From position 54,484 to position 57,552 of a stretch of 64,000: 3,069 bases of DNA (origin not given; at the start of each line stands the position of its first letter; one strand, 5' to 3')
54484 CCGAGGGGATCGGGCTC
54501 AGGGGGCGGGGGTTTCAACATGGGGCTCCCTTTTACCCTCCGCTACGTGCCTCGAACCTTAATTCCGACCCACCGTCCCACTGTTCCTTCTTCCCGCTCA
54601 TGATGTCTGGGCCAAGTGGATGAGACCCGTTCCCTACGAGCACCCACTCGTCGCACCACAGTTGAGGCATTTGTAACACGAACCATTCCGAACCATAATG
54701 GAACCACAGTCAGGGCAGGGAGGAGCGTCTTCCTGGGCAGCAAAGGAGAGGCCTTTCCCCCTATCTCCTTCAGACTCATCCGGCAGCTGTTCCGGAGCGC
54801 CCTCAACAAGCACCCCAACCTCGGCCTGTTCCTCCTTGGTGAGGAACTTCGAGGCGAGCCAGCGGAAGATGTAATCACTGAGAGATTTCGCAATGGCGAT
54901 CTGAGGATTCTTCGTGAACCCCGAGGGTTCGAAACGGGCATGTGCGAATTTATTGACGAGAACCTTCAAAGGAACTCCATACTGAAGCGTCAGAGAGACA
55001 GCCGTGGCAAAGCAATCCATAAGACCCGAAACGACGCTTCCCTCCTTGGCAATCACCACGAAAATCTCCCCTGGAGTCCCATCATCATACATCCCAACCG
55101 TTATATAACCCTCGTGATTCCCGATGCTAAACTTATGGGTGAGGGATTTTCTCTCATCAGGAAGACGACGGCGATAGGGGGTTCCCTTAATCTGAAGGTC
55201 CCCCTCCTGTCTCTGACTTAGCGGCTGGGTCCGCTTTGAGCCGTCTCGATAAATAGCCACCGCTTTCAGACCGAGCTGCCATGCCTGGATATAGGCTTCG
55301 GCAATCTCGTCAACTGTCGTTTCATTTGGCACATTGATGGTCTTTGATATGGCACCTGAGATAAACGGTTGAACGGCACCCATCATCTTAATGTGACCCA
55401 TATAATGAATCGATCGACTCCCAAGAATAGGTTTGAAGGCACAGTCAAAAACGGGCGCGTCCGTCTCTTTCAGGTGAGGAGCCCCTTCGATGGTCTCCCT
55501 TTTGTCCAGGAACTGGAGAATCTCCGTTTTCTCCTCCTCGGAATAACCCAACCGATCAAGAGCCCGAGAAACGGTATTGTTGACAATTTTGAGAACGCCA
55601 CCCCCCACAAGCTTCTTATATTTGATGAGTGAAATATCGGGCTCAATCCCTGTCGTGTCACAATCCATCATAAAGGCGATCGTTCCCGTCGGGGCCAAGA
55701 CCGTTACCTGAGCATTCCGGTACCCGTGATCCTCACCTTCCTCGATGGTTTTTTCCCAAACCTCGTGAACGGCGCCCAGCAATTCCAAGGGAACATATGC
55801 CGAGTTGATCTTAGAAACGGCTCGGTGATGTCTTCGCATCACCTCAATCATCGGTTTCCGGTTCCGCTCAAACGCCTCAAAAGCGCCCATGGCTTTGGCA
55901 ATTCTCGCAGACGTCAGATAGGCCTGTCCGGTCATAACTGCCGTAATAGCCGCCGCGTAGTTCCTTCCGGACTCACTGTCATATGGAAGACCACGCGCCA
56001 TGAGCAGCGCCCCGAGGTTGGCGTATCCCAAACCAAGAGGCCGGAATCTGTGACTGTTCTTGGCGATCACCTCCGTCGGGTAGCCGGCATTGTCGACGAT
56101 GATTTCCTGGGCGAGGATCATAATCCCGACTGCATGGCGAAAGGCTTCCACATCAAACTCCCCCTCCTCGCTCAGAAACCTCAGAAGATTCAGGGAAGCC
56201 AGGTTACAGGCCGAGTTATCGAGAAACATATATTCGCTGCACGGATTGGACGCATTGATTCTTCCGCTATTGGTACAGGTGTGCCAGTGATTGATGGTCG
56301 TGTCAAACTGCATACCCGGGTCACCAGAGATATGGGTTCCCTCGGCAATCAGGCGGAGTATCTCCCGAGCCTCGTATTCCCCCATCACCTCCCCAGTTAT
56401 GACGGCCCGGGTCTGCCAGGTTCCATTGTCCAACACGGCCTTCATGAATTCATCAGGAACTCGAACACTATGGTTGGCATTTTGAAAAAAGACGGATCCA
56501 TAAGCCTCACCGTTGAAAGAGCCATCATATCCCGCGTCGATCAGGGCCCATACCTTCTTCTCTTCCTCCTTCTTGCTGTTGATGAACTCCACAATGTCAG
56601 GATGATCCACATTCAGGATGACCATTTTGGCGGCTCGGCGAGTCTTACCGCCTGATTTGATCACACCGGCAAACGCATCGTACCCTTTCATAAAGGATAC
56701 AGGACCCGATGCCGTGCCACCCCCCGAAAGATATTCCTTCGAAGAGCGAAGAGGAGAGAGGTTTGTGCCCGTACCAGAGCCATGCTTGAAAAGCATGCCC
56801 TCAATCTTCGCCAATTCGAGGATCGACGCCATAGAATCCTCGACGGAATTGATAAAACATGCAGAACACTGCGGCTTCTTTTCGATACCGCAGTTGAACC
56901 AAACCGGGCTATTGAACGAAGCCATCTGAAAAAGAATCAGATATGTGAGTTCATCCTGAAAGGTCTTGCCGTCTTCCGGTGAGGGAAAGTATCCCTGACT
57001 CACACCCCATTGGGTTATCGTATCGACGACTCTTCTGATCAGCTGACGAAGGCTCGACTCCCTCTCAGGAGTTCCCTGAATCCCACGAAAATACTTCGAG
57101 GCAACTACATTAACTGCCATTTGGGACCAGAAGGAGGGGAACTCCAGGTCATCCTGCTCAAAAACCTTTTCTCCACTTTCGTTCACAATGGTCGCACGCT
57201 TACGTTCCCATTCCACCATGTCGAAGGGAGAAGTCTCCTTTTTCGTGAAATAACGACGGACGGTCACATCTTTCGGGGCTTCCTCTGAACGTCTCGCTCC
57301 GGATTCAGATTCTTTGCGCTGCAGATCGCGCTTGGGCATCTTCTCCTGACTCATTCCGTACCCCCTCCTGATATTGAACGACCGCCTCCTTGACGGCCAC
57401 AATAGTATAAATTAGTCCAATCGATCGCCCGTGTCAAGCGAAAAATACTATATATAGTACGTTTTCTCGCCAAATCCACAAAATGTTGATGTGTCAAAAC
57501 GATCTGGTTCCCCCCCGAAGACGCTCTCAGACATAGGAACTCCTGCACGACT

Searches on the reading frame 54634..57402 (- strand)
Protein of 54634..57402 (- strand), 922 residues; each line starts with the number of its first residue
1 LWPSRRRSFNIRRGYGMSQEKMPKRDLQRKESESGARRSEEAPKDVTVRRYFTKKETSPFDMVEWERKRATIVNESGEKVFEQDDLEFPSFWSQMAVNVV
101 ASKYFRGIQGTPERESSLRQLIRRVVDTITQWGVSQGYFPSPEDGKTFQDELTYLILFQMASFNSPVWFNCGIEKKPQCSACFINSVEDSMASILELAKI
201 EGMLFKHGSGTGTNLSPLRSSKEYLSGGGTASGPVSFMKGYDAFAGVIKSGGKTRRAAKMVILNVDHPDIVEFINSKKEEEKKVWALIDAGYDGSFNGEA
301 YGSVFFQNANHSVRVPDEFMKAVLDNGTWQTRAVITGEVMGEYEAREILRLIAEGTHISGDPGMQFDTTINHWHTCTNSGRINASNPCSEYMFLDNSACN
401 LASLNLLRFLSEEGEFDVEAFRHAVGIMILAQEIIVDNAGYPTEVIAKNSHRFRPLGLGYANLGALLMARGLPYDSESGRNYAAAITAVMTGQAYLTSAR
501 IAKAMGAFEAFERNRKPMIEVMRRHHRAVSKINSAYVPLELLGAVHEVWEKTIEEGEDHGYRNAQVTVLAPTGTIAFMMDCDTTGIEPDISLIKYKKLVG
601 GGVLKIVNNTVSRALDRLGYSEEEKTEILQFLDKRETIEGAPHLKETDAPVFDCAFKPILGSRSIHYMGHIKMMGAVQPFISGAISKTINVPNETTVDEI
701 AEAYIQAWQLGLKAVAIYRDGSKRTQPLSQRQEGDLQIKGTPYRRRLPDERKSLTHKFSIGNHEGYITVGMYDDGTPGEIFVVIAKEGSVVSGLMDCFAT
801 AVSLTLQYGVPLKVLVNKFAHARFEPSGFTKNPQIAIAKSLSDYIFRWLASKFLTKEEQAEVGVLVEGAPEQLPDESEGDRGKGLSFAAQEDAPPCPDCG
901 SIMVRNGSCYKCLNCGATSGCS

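Call 9: search_protein_families(library=pfam, proteins=[window:54634-57402:-])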
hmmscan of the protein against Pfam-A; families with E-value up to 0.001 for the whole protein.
window:54634-57402:- (922 aa): 3 families
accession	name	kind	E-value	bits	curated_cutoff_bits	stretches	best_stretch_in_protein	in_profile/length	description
PF02867.20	Ribonuc_red_lgC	-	1.6e-141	472.9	23.9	1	180-718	1-523/523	Ribonucleotide reductase, barrel domain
PF08471.15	Ribonuc_red_2_N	-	3.5e-21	75.8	27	1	77-159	2-103/103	Class II vitamin B12-dependent ribonucleotide reductase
PF12637.14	TSCPD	-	9.2e-11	42.3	22.8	1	756-850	5-85/88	TSCPD domain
